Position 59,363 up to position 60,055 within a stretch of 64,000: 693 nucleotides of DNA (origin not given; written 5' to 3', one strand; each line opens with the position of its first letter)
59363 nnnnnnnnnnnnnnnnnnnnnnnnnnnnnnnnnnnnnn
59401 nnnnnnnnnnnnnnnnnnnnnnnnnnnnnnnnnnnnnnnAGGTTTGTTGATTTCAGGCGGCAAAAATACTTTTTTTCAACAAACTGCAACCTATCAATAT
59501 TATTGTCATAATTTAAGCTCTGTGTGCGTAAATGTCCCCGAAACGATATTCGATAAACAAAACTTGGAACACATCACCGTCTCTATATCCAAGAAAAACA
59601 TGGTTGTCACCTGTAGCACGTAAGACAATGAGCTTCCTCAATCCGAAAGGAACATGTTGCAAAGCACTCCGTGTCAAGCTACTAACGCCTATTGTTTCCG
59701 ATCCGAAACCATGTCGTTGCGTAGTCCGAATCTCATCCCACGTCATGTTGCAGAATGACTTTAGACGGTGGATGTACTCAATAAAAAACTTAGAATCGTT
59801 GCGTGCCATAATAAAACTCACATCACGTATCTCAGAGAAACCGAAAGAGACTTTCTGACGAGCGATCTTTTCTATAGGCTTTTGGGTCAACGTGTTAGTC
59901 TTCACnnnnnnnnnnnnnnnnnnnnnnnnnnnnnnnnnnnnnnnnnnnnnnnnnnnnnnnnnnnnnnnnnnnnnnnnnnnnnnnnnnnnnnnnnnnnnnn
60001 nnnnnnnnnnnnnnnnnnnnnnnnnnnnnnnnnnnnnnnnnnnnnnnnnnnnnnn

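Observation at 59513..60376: Panacea (DUF4065) antitoxin-domain gene overlapping an unassigned 130-aa partner: candidate PanA-type TA module with an uncharacterised toxin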

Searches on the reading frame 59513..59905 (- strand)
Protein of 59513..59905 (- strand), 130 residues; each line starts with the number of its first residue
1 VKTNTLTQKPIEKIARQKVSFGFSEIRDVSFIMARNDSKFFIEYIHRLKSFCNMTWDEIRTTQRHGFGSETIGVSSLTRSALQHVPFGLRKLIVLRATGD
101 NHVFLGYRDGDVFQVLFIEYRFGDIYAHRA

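Call 3: search_protein_families(library=pfam, proteins=[window:59513-59905:-], max_evalue=1)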
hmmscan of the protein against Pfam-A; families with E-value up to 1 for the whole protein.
window:59513-59905:- (130 aa): 0 families

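Call 4: search_protein_families(library=ncbifam, proteins=[window:59513-59905:-], max_evalue=1)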
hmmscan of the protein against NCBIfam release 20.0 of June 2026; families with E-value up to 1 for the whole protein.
window:59513-59905:- (130 aa): 0 families

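Call 5: find_homologous_proteins(query=window:59513-59905:-, max_evalue=0.001)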
Query window:59513-59905:- (130 aa): 100 proteins with E <= 0.001 among 118 candidates.
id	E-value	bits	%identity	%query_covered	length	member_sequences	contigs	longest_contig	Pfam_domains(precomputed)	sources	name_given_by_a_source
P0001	5.7e-73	261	91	100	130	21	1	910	-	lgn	-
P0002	7.6e-73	261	91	98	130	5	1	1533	-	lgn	-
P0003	9.0e-71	254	89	98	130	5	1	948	-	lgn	-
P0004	7.5e-69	248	84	100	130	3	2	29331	-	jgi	jgi:hypothetical protein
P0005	1.8e-67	243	85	100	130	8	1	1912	-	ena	-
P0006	2.0e-65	237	84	100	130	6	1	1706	-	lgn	-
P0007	2.4e-64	233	82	100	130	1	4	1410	-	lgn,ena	-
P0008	6.9e-64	232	80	100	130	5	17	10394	-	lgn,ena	-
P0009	5.7e-60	219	78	100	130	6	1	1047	-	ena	-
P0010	7.3e-52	193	68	98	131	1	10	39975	-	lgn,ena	-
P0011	3.5e-49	184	61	98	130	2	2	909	-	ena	-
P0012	2.8e-46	175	66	89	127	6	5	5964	-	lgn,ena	-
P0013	1.2e-45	173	63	88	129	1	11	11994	-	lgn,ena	-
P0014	6.1e-45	170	63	88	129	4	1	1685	-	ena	-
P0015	6.7e-45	170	66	89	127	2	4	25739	-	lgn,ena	-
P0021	4.1e-43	165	61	88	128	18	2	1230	-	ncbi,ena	-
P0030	3.1e-42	162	60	92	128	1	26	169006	-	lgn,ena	-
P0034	2.4e-41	159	60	88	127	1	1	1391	-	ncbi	-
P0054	2.6e-36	143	57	85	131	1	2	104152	-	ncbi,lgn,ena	-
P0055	4.2e-36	142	53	88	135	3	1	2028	-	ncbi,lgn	-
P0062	1.9e-35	140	51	88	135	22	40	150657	-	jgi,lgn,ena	jgi:hypothetical protein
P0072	8.4e-35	138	52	98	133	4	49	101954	-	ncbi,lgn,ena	-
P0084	8.5e-33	131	49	98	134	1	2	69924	-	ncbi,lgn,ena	-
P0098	9.3e-21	92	45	85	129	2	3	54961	-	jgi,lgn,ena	jgi:hypothetical protein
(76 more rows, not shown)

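Call 6: search_protein_families(library=padloc, proteins=[window:59513-59905:-], max_evalue=1)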
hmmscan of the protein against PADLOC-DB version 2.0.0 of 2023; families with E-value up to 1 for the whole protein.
window:59513-59905:- (130 aa): 1 family
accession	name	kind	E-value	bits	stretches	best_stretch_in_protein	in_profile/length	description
PDLC03891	NsnC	-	1.3e-05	22.9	1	39-120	199-276/284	-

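Call 7: search_protein_families(library=phrogs, proteins=[window:59513-59905:-], max_evalue=1)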
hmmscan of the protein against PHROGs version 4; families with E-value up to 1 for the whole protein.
window:59513-59905:- (130 aa): 1 family
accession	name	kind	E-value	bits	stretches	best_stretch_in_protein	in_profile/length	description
phrog_8366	-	unknown function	3.1e-12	47.8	1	37-122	52-135/140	-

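Call 10: search_solved_structures(query=A1, max_evalue=10, show_alignments=2)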
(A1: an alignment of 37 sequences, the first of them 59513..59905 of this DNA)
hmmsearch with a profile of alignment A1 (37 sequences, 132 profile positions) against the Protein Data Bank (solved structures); distinct sequences matched with E-value up to 10: 0.

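Call 11: find_encoding_contigs(protein=P0062, flank=3000, max_places=4)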
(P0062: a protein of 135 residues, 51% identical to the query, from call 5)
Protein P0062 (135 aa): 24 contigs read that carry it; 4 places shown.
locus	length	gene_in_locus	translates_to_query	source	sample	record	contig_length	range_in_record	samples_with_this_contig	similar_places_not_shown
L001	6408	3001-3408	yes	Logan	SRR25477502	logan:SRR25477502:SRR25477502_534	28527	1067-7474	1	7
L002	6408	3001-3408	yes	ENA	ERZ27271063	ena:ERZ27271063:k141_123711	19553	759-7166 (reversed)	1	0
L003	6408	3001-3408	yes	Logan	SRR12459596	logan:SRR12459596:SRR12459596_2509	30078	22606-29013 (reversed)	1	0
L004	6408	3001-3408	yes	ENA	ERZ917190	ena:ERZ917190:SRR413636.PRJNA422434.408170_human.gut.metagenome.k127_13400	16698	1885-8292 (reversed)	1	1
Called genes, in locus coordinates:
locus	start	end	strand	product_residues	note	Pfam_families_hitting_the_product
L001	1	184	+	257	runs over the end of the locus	-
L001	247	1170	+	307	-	PF01757:Acyl_transf_3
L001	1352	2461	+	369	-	PF01041:DegT_DnrJ_EryC1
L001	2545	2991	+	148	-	PF13274:SocA_Panacea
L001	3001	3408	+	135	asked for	-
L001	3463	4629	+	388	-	PF00155:Aminotran_1_2, PF01212:Beta_elim_lyase (weak), PF00266:Aminotran_5, PF01041:DegT_DnrJ_EryC1, PF01053:Cys_Met_Meta_PP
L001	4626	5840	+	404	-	PF18130:ATPgrasp_N (faint), PF02655:ATP-grasp_3, PF02786:CPSase_L_D2, PF07478:Dala_Dala_lig_C, PF13535:ATP-grasp_4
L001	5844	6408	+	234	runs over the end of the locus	PF25087:GMPPB_C (faint), PF25084:LbH_EIF2B (faint), PF00132:Hexapep (weak)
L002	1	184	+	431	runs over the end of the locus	-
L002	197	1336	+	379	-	PF01757:Acyl_transf_3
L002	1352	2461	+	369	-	PF01041:DegT_DnrJ_EryC1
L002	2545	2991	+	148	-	PF13274:SocA_Panacea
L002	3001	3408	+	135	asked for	-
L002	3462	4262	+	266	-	PF02655:ATP-grasp_3 (weak), PF02786:CPSase_L_D2 (weak), PF07478:Dala_Dala_lig_C, PF13535:ATP-grasp_4 (weak)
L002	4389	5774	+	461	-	PF14294:DUF4372, PF01609:DDE_Tnp_1, PF13701:DDE_Tnp_1_4 (weak)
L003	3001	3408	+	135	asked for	-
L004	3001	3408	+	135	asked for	-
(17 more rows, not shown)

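Call 12: find_encoding_contigs(protein=P0098, flank=3000, max_places=3)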
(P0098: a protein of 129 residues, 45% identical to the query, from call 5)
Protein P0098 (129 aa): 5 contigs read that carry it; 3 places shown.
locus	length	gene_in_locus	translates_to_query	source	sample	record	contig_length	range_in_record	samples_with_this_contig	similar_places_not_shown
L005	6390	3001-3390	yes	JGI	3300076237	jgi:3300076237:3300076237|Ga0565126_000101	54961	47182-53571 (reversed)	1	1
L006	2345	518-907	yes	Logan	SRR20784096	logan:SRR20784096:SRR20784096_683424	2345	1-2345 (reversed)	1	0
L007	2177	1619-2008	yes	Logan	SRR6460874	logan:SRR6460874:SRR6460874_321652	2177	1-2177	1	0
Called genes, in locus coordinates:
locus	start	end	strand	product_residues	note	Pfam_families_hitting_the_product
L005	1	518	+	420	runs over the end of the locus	-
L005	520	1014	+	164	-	PF05105:Phage_holin_4_1 (faint)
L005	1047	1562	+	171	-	PF05838:Glyco_hydro_108, PF09374:PG_binding_3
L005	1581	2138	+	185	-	-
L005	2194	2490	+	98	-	-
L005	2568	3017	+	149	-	PF13274:SocA_Panacea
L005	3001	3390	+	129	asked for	-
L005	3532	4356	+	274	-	-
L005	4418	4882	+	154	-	-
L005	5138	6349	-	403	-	PF13102:Phage_int_SAM_5 (weak), PF00589:Phage_integrase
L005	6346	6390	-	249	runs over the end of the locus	PF00717:Peptidase_S24 (weak)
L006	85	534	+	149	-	PF13274:SocA_Panacea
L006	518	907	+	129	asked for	-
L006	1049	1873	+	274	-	-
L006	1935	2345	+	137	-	?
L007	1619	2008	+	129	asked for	-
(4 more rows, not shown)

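Call 13: find_encoding_contigs(protein=P0030, flank=3000, max_places=3)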
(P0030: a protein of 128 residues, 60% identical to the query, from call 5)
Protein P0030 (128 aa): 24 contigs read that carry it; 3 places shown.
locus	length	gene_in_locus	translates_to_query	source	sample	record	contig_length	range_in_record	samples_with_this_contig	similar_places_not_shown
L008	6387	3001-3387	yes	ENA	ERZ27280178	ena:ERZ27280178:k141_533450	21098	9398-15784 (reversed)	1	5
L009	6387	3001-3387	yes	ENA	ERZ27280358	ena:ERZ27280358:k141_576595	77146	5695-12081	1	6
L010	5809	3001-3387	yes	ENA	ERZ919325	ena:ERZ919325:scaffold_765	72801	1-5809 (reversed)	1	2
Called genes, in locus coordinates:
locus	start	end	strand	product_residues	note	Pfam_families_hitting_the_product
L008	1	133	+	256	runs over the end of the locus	PF01844:HNH (weak)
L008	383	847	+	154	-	-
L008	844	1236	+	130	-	-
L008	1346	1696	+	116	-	-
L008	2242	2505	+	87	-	-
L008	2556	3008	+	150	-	PF13274:SocA_Panacea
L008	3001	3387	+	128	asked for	-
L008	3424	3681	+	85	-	-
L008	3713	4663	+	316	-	-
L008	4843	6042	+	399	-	PF01370:Epimerase, PF04321:RmlD_sub_bind, PF16363:GDP_Man_Dehyd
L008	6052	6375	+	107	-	-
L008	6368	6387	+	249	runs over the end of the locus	-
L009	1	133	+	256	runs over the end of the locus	PF01844:HNH (weak)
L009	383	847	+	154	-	-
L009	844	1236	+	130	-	-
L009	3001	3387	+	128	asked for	-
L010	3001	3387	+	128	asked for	-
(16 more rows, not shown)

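Call 14: predict_structure(alignment_id=A1)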
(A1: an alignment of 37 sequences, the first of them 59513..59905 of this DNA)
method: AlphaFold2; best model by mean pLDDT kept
length: 130 residues; sequences in the alignment: 37
mean_pLDDT: 84.0   pTM: 0.76
mean pLDDT of the five models: 84.0, 83.1, 82.1, 82.0, 80.7
residues with pLDDT >= 90: 82; 70-90: 23; 50-70: 17; < 50: 8
segments of 3 or more residues with pLDDT < 50: 1-6
pLDDT, mean of each block of 10 residues (from residue 1): 47 71 95 93 91 90 70 94 94 84 90 94 80
secondary structure, 60 per line:
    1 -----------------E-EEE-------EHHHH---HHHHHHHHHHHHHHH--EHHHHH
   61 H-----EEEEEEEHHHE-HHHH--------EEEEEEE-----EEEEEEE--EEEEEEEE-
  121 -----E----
elements in order: E20-22 H31-34 H38-52 H56-61 E67-73 H79-82 E91-97 E103-109 E112-119

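Call 17: fold_search(model_id=the predicted structure, library=pdb)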
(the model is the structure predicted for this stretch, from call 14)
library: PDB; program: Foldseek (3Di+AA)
matches with E <= 10: 206; with E <= 0.001: 0
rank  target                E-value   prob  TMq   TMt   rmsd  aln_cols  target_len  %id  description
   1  2a6r_C                1.0e-01  0.87  0.40  0.56   5.2       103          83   14  Crystal structure of YoeB under PEG condition (released 2005-08-23)
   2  6l8e_E                2.8e-01  0.47  0.36  0.48   6.0       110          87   14  Crystal structure of heterohexameric YoeB-YefM complex bound to 26bp-DNA (released 2020-09-02)
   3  7bu1_A                4.5e-01  0.14  0.25  0.18  10.7       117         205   13  Crystal structure of TrmO from Pseudomonas aeruginosa (released 2021-04-07)
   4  7btu_A                5.4e-01  0.13  0.26  0.18   9.1       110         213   14  Crystal structure of TrmO from P. areuginosa (released 2021-04-07)
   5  5vbn_A                6.5e-01  0.07  0.17  0.08  10.9       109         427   14  Crystal Structure of human DNA polymerase epsilon B-subunit in complex with C-terminal domain of catalytic subunit (released 2017-08-02)
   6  6xrw_C                8.4e-01  0.33  0.39  0.51   5.8       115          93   10  Chromosomal ParDE TA system from P. aeruginosa (released 2021-07-28)
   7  6zj3_SP               8.4e-01  0.05  0.17  0.16  15.9        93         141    9  Cryo-EM structure of the highly atypical cytoplasmic ribosome of Euglena gracilis (released 2020-10-07)
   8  9lew_B                1.0e+00  0.38  0.40  0.54   6.1       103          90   10  The crystal structure of DinJ-YafQ complex from Vibrio cholerae (released 2025-07-30)
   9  7btz_A                1.1e+00  0.11  0.27  0.19   9.5       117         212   14  Crystal structure of TrmO (released 2021-04-07)
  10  3g5o_B                1.1e+00  0.23  0.35  0.49   5.9       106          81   13  The crystal structure of the toxin-antitoxin complex RelBE2 (Rv2865-2866) from Mycobacterium tuberculosis (released 2009-04-14)
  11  1wmi_A                1.1e+00  0.15  0.34  0.44   5.6       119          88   11  Crystal structure of archaeal RelE-RelB complex from Pyrococcus horikoshii OT3 (released 2005-03-15)
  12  6new                  1.1e+00  0.10  0.23  0.09   9.8        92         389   10  Apo structure of the activated truncation of Vav1 (released 2019-12-25)
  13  4mmg_B                1.3e+00  0.21  0.35  0.46   5.6       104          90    5  crystal structure of YafQ mutant H87Q from E.coli (released 2014-06-25)
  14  6nfa                  1.3e+00  0.09  0.23  0.09  10.2        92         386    9  Vav1 inhibited by an allosteric inhibitor: Vav1 inhibitors block GEF activity (released 2019-12-25)
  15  7btz_B                1.4e+00  0.11  0.27  0.19  10.3       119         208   13  Crystal structure of TrmO (released 2021-04-07)
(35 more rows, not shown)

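Call 22: list_cluster_members(proteins=[window:59513-59905:-, P0021, P0034, P0054, P0055, P0072, P0084, window:59895-60347:-])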
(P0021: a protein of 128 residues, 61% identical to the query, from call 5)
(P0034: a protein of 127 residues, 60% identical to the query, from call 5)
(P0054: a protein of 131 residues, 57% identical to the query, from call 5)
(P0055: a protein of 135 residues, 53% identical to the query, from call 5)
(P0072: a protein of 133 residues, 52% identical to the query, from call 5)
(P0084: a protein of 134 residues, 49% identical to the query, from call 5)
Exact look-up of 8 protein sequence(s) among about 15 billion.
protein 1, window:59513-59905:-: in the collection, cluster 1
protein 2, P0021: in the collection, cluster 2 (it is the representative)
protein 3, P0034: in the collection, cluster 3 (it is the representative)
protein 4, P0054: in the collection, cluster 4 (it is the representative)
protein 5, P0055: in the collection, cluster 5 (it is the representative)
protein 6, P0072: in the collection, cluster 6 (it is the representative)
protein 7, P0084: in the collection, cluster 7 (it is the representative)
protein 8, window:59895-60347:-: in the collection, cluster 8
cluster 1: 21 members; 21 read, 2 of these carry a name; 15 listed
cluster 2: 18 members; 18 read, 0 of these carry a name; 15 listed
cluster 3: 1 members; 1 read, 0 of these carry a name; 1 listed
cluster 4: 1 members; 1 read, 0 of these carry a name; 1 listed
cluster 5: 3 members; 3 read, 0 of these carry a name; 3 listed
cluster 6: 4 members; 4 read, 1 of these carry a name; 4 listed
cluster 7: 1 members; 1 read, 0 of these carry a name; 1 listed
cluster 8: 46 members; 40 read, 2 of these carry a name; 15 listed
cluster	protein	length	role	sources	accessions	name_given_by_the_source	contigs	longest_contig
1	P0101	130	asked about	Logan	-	-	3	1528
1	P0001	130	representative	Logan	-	-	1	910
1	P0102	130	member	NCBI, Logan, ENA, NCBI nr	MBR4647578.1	MAG: hypothetical protein IKO75_10745 [Bacteroidales bacterium] | hypothetical protein [Bacteroidales bacterium]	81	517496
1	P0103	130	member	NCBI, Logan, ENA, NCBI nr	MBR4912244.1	MAG: hypothetical protein IKZ54_05320 [Bacteroidales bacterium] | hypothetical protein [Bacteroidales bacterium]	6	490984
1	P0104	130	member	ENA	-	-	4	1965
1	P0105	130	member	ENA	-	-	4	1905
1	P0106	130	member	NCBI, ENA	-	-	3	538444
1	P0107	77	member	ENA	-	-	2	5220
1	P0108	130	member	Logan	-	-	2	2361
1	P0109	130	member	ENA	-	-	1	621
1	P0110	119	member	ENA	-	-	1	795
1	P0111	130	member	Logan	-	-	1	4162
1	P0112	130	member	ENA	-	-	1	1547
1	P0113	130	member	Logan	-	-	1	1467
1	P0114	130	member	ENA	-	-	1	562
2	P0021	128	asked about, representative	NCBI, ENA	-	-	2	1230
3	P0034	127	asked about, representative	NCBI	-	-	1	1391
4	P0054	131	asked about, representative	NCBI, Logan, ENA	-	-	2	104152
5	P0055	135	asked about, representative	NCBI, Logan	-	-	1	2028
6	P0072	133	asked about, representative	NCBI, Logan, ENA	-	-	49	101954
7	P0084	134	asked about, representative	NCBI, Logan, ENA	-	-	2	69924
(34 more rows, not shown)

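Call 25: search_protein_families(library=pfam, alignment_id=A1, max_evalue=10)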
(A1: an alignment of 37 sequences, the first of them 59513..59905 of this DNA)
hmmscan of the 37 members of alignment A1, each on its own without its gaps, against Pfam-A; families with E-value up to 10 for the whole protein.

A. member 1, window:59513-59905:- (130 aa): 0 families

B. families by the number of members that match (of 37 scanned): 6 families
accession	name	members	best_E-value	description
PF24662.1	DUF7650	2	0.087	Domain of unknown function (DUF7650)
PF10656.15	DUF2483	2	0.12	Hypothetical protein of unknown function (DUF2483)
PF12371.14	TMEM131_like_N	1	0.012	Transmembrane protein 131-like N-terminal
PF09785.14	Prp31_C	1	0.13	Prp31 C terminal domain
PF04201.20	TPD52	1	0.19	Tumour protein D52 family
PF05916.17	Sld5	1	0.22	GINS complex protein helical bundle domain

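Call 29: find_encoding_contigs(protein=P0102, flank=6000, max_places=8)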
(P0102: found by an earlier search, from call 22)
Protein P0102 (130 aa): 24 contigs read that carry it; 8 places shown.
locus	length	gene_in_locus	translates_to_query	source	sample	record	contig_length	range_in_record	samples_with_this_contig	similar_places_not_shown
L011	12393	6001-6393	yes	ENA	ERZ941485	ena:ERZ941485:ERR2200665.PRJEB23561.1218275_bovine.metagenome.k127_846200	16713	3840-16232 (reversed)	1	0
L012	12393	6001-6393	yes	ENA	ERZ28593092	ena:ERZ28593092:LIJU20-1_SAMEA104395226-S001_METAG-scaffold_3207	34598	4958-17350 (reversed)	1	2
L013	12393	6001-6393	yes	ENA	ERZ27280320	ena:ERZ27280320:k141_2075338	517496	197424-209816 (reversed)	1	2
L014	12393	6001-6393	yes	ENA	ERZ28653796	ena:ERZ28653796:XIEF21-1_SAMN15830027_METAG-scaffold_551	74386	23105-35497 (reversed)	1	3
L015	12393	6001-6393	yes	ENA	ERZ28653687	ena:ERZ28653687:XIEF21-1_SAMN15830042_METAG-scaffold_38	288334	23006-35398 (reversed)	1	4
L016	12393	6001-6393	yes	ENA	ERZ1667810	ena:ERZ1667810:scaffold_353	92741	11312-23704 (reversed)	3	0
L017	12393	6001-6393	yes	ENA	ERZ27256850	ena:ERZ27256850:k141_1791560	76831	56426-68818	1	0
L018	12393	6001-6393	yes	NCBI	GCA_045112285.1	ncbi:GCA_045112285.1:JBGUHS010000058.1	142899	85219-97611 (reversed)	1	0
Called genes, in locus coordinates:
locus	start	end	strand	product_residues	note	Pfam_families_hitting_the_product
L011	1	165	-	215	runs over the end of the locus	?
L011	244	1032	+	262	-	PF01416:PseudoU_synth_1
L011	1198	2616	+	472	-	PF28492:Beta_helix_4 (faint)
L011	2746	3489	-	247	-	PF01235:Na_Ala_symp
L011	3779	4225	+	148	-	PF00578:AhpC-TSA, PF08534:Redoxin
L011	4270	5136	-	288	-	-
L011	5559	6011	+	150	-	PF13274:SocA_Panacea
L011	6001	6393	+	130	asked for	-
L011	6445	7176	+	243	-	PF00117:GATase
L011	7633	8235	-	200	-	-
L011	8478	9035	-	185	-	-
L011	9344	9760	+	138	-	PF19480:DUF6016, PF07883:Cupin_2 (weak)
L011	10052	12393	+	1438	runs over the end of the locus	PF00149:Metallophos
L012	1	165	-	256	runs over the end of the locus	-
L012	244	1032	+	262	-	PF01416:PseudoU_synth_1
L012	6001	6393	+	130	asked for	-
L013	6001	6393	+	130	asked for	-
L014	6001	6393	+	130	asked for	-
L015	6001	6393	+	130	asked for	-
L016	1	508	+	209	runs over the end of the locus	-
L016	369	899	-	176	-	PF00206:Lyase_1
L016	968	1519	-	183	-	PF13505:OMP_b-brl (weak)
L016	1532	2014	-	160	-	PF10459:Peptidase_S46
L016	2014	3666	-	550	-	-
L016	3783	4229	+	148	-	PF00578:AhpC-TSA, PF08534:Redoxin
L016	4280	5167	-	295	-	-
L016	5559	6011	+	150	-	PF13274:SocA_Panacea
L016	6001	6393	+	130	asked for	-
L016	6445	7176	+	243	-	PF00117:GATase, PF07722:Peptidase_C26 (weak)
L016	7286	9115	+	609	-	PF00728:Glyco_hydro_20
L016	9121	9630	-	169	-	-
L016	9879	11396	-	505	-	-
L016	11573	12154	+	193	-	PF19480:DUF6016, PF07883:Cupin_2 (faint)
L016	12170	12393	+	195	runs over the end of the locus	PF13676:TIR_2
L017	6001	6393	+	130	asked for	-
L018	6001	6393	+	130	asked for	-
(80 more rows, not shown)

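Call 33: find_related_loci(query=A1, collection=genome_contigs, flank=3000)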
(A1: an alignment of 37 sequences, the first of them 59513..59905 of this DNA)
Query A1 (130 aa) in genome_contigs; peptide patterns used: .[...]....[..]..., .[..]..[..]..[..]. (x = any residue, [..] = any of these).
85 stretches matched a pattern; 46 encode a relative of the query (tblastn E <= 1e-3); 46 distinct loci.
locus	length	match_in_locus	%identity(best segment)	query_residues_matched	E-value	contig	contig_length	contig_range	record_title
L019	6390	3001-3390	91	1-130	1e-79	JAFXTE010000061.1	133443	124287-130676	MAG: Bacteroidales bacterium isolate RGIG6723 Sheep_Rumen-2__c2733, whole genome shotgun sequence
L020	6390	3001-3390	90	1-130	4e-79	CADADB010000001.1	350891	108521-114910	MAG: uncultured Bacteroidetes bacterium isolate RUG13189 genome assembly, contig: RUG13189_asm_1, whole genome shotgun s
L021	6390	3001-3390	78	1-130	2e-66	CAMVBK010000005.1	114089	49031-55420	MAG TPA_asm: uncultured Bacteroidales bacterium isolate SRR8387716_bin.108_metaWRAP_v1.3_MAG genome assembly, contig: ER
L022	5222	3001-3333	61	18-128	7e-45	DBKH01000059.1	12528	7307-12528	MAG TPA_asm: Bacteroidales bacterium UBA755 UBA755_contig_2499, whole genome shotgun sequence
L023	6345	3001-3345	59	8-128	2e-44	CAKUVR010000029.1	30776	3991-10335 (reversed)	MAG: uncultured Bacteroidales bacterium isolate REFINED_METABAT215_TOP10_CONTIGS_1500_ASSEMBLY_K77_MERGED__Hadza_MoBio_C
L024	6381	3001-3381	50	1-128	1e-43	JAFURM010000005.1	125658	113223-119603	MAG: Bacteroides sp. isolate RGIG4759 Roe_deer_Rectum.Co__c135071, whole genome shotgun sequence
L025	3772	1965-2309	56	8-128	7e-43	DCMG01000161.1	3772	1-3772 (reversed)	MAG TPA_asm: Bacteroidales bacterium UBA1628 UBA1628_contig_754, whole genome shotgun sequence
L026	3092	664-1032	51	9-128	1e-42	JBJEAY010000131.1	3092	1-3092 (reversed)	MAG: Prevotella sp. isolate FUKU07_bin.024 NODE_13508_length_3092_cov_6.470530, whole genome shotgun sequence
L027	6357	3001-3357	52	5-128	2e-42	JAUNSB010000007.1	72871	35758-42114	MAG: Prevotella sp. isolate S4M_St_13 NODE_101_length_72871_cov_27.024459, whole genome shotgun sequence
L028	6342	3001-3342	53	15-128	2e-41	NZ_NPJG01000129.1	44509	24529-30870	Prevotella sp. P5-92 contig129, whole genome shotgun sequence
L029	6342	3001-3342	52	15-128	4e-41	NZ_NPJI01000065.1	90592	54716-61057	Prevotella sp. P2-180 contig65, whole genome shotgun sequence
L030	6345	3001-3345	54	14-128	2e-40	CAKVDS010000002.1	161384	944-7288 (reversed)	MAG: uncultured Bacteroidales bacterium isolate REFINED_METABAT215_TOP10_CONTIGS_1500_ASSEMBLY_K77_MERGED__Hadza_MoBio_h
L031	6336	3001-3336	54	18-129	3e-40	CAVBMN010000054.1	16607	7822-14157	bacterium isolate H07624-L1_cleanbin_000045 genome assembly, contig: Spades_H07624-L1_contig_1563, whole genome shotgun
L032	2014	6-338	53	18-128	3e-40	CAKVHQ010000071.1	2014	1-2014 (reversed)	MAG: uncultured Clostridia bacterium isolate REFINED_METABAT215_TOP10_CONTIGS_1500_ASSEMBLY_K77_MERGED__Hadza_MoBio_hadz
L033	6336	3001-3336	51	17-128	1e-38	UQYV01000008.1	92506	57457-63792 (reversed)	uncultured Bacteroidales bacterium isolate UMGS764 genome assembly, contig: NODE_82_length_92506_cov_10.763356, whole ge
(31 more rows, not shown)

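Call 39: search_dna_similar(query=window:59513-59905:-, collection=phages, mode=protein, max_evalue=0.01, max_rows=30)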
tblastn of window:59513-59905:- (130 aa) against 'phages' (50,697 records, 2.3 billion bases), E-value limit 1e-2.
Records with a match: 9; places in all: 9; records where one place covers at least 80% of the query: 7.
Best place of each record, by identity: <60% 9.
By first word of the organism name: Pseudomonas 7; Escherichia 2.
By host as written in the record: Pseudomonas aeruginosa 7; Escherichia coli 1; Escherichia coli K88 cvcc83902 1.
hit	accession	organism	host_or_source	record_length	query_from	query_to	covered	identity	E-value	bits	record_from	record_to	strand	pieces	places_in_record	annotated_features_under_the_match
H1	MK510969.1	Pseudomonas phage vB_Pae_CF60a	Pseudomonas aeruginosa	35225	10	128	92%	30.3%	2e-7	54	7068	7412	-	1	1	hypothetical protein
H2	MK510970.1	Pseudomonas phage vB_Pae_CF67a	Pseudomonas aeruginosa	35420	10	128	92%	30.3%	2e-7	54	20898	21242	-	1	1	hypothetical protein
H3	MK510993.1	Pseudomonas phage vB_Pae_BR201a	Pseudomonas aeruginosa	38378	10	128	92%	30.3%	2e-7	54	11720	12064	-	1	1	hypothetical protein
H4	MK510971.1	Pseudomonas phage vB_Pae_CF79a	Pseudomonas aeruginosa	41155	10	128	92%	30.3%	2e-7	54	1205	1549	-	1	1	hypothetical protein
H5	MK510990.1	Pseudomonas phage vB_Pae_BR133a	Pseudomonas aeruginosa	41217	10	128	92%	30.3%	2e-7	54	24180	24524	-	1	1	hypothetical protein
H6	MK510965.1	Pseudomonas phage vB_Pae_CF34a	Pseudomonas aeruginosa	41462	10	128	92%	30.3%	2e-7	54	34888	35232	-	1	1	hypothetical protein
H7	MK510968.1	Pseudomonas phage vB_Pae_CF55b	Pseudomonas aeruginosa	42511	10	128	92%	30.3%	2e-7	54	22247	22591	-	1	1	hypothetical protein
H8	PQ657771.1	Escherichia phage EC.P3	Escherichia coli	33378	44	128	65%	30.6%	1e-3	43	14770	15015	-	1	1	hypothetical protein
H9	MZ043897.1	Escherichia phage E212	Escherichia coli K88 cvcc83902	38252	44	128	65%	30.6%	1e-3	43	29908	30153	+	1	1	hypothetical protein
